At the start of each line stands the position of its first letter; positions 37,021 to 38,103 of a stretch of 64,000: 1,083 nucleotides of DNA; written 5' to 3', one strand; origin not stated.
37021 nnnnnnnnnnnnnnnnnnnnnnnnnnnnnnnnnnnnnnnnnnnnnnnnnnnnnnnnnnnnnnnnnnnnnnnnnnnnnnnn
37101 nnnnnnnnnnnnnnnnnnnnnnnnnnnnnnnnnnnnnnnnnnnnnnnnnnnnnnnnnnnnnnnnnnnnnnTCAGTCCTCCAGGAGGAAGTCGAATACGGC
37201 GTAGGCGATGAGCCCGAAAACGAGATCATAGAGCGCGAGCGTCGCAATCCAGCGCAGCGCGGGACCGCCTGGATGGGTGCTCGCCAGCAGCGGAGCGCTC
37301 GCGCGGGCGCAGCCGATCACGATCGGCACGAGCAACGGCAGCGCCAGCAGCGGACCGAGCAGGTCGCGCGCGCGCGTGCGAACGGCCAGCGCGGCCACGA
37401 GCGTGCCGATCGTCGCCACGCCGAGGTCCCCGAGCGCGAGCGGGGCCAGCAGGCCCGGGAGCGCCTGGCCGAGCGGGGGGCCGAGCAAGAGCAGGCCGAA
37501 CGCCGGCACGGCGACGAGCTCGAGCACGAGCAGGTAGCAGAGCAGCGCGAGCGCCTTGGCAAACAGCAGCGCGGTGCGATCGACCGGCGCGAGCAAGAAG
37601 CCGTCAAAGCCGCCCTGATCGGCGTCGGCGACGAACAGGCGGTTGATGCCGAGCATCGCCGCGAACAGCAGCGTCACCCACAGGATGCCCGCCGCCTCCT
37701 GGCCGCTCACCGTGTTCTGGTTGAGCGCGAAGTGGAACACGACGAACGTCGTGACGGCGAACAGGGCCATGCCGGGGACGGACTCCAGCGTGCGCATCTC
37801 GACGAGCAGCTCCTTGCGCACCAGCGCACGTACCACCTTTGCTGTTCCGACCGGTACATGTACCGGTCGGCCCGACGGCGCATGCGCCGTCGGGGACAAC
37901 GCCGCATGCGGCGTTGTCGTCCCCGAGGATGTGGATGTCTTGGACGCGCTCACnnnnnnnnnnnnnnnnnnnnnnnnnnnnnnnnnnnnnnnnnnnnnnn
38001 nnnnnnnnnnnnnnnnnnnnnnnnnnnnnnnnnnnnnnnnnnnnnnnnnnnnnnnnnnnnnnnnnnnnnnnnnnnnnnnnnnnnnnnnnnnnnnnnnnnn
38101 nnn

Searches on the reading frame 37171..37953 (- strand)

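Call 49: search_protein_families(library=pfam, proteins=[window:37171-37953:-], max_evalue=0.001)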
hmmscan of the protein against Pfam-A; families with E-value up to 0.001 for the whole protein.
window:37171-37953:- (260 aa): 2 families
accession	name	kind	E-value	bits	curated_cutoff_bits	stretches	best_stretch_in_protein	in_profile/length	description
PF03379.19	CcmB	-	6.8e-25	88.2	24.9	1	42-246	2-204/215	CcmB protein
PF12730.13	ABC2_membrane_4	-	1.7e-05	25.3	27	1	62-165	22-133/179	ABC-2 family transporter protein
